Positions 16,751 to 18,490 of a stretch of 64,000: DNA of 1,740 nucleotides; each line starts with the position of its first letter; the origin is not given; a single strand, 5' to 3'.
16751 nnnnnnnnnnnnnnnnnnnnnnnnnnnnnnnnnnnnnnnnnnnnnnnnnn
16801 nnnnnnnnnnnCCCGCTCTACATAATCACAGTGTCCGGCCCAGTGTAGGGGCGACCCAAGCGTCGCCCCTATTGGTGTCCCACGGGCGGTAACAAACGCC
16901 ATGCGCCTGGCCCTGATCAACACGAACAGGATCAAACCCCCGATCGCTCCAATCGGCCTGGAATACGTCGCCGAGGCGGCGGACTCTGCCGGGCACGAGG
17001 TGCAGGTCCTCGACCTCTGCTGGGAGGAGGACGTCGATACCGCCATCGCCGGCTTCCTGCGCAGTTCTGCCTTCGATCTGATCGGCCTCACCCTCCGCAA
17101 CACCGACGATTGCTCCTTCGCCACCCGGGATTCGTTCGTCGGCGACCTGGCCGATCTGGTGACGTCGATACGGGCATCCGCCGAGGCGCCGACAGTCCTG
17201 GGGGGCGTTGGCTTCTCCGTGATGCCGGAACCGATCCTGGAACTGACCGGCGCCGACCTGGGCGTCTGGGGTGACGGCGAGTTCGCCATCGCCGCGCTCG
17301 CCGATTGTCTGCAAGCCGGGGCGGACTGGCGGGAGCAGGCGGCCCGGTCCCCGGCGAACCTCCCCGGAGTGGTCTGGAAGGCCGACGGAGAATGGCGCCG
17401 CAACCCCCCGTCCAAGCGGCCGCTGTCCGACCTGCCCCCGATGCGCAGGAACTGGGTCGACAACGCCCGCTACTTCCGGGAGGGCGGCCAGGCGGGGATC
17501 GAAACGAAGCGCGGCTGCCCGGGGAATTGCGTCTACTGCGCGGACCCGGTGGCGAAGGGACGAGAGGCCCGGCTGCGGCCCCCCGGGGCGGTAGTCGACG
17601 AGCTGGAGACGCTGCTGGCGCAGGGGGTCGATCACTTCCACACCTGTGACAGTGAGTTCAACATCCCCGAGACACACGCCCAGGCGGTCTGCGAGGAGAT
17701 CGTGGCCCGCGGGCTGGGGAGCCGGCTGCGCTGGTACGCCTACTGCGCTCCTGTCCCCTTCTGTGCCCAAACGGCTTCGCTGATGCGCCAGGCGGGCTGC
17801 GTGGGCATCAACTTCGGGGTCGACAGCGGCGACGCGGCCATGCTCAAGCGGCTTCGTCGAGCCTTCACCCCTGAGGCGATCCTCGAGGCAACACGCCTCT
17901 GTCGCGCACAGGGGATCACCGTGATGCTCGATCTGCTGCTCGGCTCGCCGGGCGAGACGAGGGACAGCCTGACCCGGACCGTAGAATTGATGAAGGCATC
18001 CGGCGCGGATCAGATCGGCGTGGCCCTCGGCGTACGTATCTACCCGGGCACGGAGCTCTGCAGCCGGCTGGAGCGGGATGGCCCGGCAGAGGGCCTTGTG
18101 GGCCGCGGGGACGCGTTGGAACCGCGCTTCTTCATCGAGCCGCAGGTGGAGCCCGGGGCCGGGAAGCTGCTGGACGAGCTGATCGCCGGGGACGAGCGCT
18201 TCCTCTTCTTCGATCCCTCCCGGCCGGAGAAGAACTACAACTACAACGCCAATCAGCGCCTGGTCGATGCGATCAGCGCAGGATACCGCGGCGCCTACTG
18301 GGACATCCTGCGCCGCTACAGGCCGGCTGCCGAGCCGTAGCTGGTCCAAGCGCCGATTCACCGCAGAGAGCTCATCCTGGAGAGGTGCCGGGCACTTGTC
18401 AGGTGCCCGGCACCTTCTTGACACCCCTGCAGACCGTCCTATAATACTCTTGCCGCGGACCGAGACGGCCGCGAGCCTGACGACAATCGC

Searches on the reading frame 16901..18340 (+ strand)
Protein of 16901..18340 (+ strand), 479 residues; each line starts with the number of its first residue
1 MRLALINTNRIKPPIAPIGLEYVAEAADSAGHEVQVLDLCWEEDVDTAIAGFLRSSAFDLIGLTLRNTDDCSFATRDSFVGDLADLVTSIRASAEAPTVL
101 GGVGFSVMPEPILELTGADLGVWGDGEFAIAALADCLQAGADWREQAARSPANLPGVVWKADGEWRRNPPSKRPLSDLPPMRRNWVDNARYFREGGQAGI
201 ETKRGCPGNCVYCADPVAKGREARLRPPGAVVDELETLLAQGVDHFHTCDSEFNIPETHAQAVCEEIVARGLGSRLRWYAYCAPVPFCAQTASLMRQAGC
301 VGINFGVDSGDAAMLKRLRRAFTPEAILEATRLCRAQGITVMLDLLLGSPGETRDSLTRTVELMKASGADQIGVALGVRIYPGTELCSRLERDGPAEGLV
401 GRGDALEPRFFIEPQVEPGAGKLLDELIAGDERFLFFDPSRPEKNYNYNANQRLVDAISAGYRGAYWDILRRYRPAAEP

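Call 24: search_protein_families(library=pfam, proteins=[window:16901-18340:+], max_evalue=0.00001)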
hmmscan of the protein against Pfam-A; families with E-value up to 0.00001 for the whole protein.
window:16901-18340:+ (479 aa): 2 families
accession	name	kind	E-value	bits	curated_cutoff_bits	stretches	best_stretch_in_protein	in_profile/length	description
PF04055.27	Radical_SAM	-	2.4e-19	70.6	29.5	1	201-363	2-165/166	Radical SAM superfamily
PF02310.24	B12-binding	-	2.8e-16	59.9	32.1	1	10-133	7-120/121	B12 binding domain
